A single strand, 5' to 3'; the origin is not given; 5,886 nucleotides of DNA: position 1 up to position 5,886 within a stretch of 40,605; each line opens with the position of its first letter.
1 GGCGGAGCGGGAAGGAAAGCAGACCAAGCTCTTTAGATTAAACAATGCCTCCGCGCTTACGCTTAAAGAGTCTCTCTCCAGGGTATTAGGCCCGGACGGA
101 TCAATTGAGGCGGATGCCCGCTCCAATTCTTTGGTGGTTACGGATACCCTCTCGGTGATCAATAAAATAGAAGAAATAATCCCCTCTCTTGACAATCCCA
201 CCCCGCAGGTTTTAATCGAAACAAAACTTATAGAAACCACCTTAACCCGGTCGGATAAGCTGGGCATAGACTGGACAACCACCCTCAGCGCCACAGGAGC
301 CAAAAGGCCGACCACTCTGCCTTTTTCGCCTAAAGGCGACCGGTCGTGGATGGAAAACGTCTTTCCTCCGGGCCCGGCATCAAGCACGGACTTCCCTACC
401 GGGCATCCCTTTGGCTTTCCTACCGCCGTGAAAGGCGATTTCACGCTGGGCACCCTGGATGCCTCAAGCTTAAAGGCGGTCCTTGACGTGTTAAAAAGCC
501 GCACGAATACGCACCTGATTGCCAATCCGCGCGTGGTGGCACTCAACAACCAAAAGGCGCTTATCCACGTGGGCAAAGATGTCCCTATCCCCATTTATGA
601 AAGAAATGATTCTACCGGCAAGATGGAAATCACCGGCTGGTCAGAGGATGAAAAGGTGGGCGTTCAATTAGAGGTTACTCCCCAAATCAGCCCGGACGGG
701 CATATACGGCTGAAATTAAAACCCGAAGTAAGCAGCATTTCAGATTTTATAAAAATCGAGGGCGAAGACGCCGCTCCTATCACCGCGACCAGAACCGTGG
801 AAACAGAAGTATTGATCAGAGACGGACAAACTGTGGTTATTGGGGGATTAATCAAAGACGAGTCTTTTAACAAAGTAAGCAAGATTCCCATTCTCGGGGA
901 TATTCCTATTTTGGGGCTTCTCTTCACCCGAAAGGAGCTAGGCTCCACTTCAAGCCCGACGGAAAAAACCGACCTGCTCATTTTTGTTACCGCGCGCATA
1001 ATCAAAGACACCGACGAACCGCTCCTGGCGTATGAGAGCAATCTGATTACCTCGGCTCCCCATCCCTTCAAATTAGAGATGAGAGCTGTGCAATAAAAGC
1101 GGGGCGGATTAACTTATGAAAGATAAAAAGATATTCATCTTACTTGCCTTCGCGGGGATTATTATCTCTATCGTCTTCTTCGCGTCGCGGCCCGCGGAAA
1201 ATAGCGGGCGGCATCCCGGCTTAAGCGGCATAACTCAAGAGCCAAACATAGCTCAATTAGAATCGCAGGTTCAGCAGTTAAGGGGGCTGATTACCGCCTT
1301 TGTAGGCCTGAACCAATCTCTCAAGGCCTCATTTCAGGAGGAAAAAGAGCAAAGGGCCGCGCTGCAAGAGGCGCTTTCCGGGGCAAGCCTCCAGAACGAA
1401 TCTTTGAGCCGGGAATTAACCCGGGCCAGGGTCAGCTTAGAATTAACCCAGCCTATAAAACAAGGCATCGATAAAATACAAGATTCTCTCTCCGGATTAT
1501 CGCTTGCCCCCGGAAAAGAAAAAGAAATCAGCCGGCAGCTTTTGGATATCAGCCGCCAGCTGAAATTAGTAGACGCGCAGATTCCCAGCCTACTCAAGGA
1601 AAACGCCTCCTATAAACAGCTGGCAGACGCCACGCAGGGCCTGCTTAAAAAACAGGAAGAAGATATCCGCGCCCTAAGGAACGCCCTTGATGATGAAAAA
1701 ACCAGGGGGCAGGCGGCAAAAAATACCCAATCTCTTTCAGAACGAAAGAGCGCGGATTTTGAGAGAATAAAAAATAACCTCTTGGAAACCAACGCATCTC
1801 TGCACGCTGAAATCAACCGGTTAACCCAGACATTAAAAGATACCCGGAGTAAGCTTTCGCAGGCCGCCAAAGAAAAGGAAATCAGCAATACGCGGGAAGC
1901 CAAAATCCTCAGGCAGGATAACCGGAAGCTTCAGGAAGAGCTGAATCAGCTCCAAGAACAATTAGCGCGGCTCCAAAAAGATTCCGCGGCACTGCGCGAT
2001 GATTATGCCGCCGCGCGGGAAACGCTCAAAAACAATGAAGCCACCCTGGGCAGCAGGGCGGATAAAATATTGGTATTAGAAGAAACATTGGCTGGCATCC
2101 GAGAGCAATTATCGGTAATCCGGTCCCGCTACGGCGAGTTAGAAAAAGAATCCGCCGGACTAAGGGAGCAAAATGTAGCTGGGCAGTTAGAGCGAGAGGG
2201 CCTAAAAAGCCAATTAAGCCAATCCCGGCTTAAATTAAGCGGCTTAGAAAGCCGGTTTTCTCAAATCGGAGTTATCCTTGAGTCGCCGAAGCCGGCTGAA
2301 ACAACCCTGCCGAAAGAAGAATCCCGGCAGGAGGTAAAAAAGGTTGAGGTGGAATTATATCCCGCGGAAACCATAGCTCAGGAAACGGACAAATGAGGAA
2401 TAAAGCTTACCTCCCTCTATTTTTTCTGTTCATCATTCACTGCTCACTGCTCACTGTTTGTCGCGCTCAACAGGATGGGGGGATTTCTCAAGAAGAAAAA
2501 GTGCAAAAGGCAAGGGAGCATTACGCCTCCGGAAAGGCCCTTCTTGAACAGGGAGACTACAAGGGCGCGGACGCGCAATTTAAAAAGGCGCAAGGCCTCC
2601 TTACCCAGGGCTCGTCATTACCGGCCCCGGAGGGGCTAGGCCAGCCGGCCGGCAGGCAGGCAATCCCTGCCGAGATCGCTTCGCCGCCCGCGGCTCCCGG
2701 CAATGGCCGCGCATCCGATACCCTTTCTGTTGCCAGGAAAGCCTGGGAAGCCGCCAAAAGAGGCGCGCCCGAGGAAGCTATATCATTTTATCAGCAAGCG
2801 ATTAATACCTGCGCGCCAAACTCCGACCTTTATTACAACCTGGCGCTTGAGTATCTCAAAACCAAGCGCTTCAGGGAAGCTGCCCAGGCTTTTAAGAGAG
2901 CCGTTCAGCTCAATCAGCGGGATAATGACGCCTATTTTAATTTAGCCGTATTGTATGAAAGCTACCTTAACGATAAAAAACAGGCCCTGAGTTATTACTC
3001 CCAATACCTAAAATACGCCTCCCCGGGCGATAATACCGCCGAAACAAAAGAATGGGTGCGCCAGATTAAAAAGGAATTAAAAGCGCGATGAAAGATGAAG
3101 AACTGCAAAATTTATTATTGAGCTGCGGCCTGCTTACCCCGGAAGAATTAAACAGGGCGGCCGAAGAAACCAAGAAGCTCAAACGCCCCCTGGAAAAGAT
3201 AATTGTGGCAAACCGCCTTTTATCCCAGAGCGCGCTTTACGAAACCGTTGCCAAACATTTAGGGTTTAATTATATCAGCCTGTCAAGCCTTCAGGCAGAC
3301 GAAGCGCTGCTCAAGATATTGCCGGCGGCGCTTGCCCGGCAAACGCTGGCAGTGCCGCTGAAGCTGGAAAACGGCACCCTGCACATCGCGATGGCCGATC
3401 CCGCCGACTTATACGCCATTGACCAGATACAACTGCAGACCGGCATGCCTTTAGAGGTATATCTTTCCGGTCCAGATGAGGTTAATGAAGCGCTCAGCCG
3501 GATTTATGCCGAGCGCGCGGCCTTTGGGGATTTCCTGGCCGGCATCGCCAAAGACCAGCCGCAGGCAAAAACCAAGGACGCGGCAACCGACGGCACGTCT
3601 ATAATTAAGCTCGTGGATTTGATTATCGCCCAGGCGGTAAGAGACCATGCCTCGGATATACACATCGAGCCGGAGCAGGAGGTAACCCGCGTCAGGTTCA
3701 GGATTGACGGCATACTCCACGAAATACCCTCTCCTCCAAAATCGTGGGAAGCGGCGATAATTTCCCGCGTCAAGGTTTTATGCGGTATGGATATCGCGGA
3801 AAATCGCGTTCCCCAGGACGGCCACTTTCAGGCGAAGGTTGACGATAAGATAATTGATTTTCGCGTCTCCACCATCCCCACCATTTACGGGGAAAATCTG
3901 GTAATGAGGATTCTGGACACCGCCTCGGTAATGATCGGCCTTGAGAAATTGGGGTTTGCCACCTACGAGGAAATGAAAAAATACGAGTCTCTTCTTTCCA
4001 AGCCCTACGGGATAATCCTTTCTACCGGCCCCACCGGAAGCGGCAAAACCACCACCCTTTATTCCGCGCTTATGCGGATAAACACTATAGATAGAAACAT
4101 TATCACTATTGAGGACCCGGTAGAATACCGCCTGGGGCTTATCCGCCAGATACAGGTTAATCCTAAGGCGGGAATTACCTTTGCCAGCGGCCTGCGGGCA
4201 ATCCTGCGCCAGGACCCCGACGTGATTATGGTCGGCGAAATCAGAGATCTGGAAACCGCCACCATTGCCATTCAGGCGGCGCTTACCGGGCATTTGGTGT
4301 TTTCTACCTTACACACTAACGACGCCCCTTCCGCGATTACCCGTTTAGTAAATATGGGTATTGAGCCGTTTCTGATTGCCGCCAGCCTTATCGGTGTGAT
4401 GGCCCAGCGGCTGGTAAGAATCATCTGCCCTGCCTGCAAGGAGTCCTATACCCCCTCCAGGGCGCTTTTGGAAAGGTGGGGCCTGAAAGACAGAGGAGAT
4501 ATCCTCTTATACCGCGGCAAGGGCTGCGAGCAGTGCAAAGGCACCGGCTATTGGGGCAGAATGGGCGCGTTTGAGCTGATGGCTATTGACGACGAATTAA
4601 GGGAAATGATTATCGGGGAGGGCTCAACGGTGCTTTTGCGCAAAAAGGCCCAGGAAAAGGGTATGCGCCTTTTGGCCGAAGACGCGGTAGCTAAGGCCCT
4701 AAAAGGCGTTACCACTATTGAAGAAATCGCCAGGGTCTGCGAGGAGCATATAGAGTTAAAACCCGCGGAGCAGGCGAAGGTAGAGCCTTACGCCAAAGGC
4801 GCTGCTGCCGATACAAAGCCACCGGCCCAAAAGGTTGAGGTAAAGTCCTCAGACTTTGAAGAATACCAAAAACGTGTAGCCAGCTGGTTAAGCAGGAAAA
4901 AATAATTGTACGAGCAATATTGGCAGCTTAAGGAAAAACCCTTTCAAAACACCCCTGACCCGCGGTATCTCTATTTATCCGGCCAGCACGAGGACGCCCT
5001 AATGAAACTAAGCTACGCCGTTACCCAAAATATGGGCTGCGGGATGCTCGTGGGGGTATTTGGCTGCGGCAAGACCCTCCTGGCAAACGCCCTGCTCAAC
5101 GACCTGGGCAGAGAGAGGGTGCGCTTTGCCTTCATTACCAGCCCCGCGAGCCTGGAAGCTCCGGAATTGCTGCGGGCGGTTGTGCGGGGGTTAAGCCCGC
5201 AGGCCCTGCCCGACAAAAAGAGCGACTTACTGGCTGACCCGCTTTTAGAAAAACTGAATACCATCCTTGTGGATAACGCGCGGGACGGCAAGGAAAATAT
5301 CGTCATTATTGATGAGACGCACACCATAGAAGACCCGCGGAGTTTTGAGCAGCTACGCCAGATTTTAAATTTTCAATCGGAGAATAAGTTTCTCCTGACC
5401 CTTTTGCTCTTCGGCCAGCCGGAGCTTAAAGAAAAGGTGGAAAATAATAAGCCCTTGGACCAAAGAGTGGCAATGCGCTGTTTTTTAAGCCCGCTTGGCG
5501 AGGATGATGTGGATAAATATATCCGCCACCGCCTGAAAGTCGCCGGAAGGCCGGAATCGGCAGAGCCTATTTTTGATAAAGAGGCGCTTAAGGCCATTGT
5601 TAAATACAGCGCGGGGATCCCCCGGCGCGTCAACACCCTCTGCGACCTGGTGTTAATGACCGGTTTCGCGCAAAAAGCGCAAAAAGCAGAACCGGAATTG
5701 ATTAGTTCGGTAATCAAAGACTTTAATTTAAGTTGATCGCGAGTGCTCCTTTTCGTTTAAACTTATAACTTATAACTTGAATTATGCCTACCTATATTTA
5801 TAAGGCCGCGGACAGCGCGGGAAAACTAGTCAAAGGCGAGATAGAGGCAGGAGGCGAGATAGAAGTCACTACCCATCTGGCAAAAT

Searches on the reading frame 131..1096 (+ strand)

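Call 6: search_protein_families(library=pfam, proteins=[window:131-1096:+], max_evalue=0.01)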
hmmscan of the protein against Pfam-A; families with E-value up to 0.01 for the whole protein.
window:131-1096:+ (321 aa): 1 family
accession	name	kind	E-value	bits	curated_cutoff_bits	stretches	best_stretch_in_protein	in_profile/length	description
PF00263.26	Secretin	-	1.8e-47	161.5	27.5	1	121-292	2-169/169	Bacterial type II and III secretion system protein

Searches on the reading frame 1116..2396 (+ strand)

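Call 6: search_protein_families(library=pfam, proteins=[window:1116-2396:+], max_evalue=0.01)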
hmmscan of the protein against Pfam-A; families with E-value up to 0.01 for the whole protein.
window:1116-2396:+ (426 aa): 0 families

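Call 18: search_protein_families(library=ncbifam, proteins=[window:1116-2396:+], max_evalue=0.01)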
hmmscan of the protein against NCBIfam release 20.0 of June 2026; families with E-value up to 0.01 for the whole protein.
window:1116-2396:+ (426 aa): 6 families
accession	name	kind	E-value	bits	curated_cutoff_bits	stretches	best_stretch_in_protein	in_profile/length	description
TIGR02168.1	SMC_prok_B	equivalog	2.8e-10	38.6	567.35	2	224-419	288-484/1181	chromosome segregation protein SMC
TIGR02169.1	SMC_prok_A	equivalog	8.8e-06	23.7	729.4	1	140-360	288-507/1165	chromosome segregation protein SMC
NF045487.1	ASRP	equivalog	0.00015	20.5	300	1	230-409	124-291/593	archaea-specific SMC-related protein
TIGR04211.1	SH3_and_anchor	equivalog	0.00045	19.9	65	1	262-356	61-158/198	TIGR04211 family SH3 domain-containing protein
NF041034.1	Rad50_Sulf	equivalog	0.0015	16.5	1000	0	222-413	452-633/872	DNA double-strand break repair ATPase Rad50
NF002572.0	PRK02224.1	equivalog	0.0018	16.6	1087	0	135-370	201-438/888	DNA double-strand break repair ATPase Rad50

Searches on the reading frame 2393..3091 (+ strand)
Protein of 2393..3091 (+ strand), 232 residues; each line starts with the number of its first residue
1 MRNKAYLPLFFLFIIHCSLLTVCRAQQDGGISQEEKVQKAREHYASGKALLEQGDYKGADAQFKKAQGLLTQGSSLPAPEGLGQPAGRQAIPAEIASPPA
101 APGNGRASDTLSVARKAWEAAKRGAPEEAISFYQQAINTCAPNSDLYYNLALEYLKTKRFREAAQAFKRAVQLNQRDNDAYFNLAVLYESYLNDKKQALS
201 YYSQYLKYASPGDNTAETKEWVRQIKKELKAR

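Call 6: search_protein_families(library=pfam, proteins=[window:2393-3091:+], max_evalue=0.01)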
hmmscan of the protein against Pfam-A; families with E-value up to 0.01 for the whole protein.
window:2393-3091:+ (232 aa): 17 families
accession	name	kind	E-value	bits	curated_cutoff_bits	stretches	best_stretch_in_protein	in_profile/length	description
PF00515.34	TPR_1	-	2.5e-12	46.5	27.8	1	145-176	2-33/34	Tetratricopeptide repeat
PF07719.23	TPR_2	-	6.6e-12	45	27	1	145-176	2-33/34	Tetratricopeptide repeat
PF13181.12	TPR_8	-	1.1e-11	44.3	25.7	1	145-175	2-32/34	Tetratricopeptide repeat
PF13414.12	TPR_11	-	1.1e-10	41.4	26.8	2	153-189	3-39/42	TPR repeat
PF13432.12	TPR_16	-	3.2e-09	37.5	32.7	1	148-213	1-64/65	Tetratricopeptide repeat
PF13428.12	TPR_14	-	5.3e-08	33.2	23.5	1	145-186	2-43/44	Tetratricopeptide repeat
PF13176.12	TPR_7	-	1.7e-07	31.2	27.9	0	180-205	1-27/36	Tetratricopeptide repeat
PF13424.12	TPR_12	-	3.6e-07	30.7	30.1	1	122-174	15-75/77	Tetratricopeptide repeat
PF13431.12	TPR_17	-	1e-06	29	24.4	1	132-163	1-32/34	Tetratricopeptide repeat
PF14559.12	TPR_19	-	1.1e-06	29.3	25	2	121-184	2-64/68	Tetratricopeptide repeat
PF13174.12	TPR_6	-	3.6e-05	24.5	26.3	1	179-207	1-28/33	Tetratricopeptide repeat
PF23300.3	HEAT_Nup120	-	5.1e-05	23.6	29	0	43-72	29-58/170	Nucleoporin Nup120, HEAT repeats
PF04212.24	MIT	-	0.00066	20.2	30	1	111-139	5-33/66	MIT (microtubule interacting and transport) domain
PF04733.20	Coatomer_E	-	0.0017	18.3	21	1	127-204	184-261/290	Coatomer epsilon subunit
PF13374.12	TPR_10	-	0.0025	18.2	27.5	0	147-176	5-34/42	Tetratricopeptide repeat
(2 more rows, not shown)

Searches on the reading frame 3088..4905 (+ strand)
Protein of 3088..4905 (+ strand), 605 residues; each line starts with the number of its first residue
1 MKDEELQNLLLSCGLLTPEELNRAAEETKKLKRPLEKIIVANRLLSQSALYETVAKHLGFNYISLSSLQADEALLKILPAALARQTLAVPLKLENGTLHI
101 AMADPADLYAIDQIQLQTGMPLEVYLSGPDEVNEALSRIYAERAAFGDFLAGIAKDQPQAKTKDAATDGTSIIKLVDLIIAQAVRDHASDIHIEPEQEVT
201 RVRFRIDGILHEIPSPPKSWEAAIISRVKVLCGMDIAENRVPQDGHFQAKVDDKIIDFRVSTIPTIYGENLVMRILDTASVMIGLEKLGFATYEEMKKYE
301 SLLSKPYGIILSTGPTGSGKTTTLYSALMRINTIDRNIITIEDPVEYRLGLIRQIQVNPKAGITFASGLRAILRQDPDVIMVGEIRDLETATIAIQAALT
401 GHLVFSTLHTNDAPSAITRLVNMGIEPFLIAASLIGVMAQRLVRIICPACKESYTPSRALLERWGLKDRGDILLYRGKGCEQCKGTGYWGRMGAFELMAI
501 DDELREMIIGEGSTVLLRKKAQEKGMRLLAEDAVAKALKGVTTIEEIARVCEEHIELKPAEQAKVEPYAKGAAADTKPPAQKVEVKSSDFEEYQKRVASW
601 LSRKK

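Call 6: search_protein_families(library=pfam, proteins=[window:3088-4905:+], max_evalue=0.01)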
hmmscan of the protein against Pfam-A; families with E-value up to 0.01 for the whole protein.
window:3088-4905:+ (605 aa): 3 families
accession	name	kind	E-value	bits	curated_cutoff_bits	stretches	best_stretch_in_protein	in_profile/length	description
PF00437.27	T2SSE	-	2.5e-136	454.6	24.9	1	167-549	3-370/370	Type II/IV secretion system protein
PF05157.20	MshEN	-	6.2e-22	77.8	23.1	1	59-143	2-87/90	MshEN domain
PF25199.1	nSTAND_NTPase5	-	0.0014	18.9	34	1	305-357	39-92/145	Novel STAND NTPase 5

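Call 18: search_protein_families(library=ncbifam, proteins=[window:3088-4905:+], max_evalue=0.01)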
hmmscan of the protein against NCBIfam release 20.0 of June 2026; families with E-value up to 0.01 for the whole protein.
window:3088-4905:+ (605 aa): 21 families
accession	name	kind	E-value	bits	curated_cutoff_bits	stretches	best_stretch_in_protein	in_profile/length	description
TIGR02538.1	type_IV_pilB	equivalog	7.2e-181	602.6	675.65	1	6-552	2-563/564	type IV-A pilus assembly ATPase PilB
TIGR02533.1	type_II_gspE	equivalog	1.2e-179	598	630.25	1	77-550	3-485/486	type II secretion system ATPase GspE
NF053534.1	T4PilAsmATPsTfpB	equivalog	8.1e-143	476.9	850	1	41-551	59-582/584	type IV pilus assembly ATPase TfpB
NF007755.0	PRK10436.1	equivalog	3.5e-135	451.3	617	1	81-552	12-460/465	type II secretion system protein GspE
NF041000.1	ATPase_ComGA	equivalog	6e-81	271.3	300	1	179-444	3-266/267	competence type IV pilus ATPase ComGA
TIGR01420.1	pilT_fam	subfamily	2.1e-52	178.5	319.1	1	178-444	4-269/343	PilT/PilU family type 4a pilus ATPase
TIGR02525.1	plasmid_TraJ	equivalog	1.1e-26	93.7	368.3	1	272-423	121-272/372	plasmid transfer ATPase TraJ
TIGR02524.1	dot_icm_DotB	equivalog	1.6e-20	73.7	463.3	1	307-422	134-258/358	Dot/Icm type IV secretion system ATPase DotB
NF058587.1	archaellum_moto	equivalog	1.7e-17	63.4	550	1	310-425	278-398/527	archaellum flagellar ATPase motor FlaI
TIGR02782.1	TrbB_P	equivalog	6.1e-14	52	304.55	1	310-423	139-255/303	P-type conjugative transfer ATPase TrbB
TIGR02788.1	VirB11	equivalog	1.1e-13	50.9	249.95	1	308-424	146-266/308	P-type DNA transfer ATPase VirB11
NF053672.1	bindosome_BasE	exception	4.6e-12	45.4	1000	1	310-439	273-408/512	bindosome assembly system ATPase subunit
TIGR03819.1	heli_sec_ATPase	hypoth_equivalog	1.3e-11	44.3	373.15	1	268-425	139-302/340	TadA family conjugal transfer-associated ATPase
NF010469.0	PRK13894.1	subfamily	2.4e-11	43.6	508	1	310-422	152-266/320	conjugal transfer ATPase TrbB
NF010407.0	PRK13833.1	subfamily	3.5e-11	43.1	499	1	294-424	132-263/323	conjugal transfer protein TrbB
NF053729.1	c-di-GMP_motif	domain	1.7e-06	27.7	38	1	9-56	5-52/53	cyclic di-GMP-binding domain-containing protein, MshE-related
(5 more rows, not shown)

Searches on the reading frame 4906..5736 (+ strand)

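Call 6: search_protein_families(library=pfam, proteins=[window:4906-5736:+], max_evalue=0.01)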
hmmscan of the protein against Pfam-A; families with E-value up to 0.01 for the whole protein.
window:4906-5736:+ (276 aa): 10 families
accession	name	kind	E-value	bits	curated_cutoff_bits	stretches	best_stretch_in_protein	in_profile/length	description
PF13401.12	AAA_22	-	4.6e-19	69.4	27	1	42-176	4-128/130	AAA domain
PF13191.12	AAA_16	-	2.9e-07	31.6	32.6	1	30-156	10-158/167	AAA ATPase domain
PF00004.35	AAA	-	6.2e-06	27.1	21.2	1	47-148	2-86/131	ATPase family associated with various cellular activities (AAA)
PF04851.21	ResIII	-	0.00023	21.5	22.5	0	124-164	120-156/164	Type III restriction enzyme, res subunit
PF13671.12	AAA_33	-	0.00039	21.2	27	1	47-154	3-92/143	AAA domain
PF05729.18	NACHT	-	0.00082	19.7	26.7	1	48-210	5-164/167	NACHT domain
PF00931.28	NB-ARC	-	0.0022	17.7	23.5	0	42-153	17-121/248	NB-ARC domain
PF13173.12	AAA_14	-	0.008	16.6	27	0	48-165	7-96/129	AAA domain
PF12775.13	AAA_7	-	0.0085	16.1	25.8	0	40-92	30-82/181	P-loop containing dynein motor region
PF25201.1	nSTAND6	-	0.0087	16.5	27.7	0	47-148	22-120/148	Novel STAND NTPase 6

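Call 18: search_protein_families(library=ncbifam, proteins=[window:4906-5736:+], max_evalue=0.01)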
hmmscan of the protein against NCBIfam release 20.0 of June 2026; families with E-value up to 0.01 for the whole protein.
window:4906-5736:+ (276 aa): 1 family
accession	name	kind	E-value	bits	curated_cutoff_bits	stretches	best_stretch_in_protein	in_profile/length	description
TIGR03015.1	pepcterm_ATPase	hypoth_equivalog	7.1e-60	202.7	324.5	1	1-274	1-267/269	XrtA/PEP-CTERM system-associated ATPase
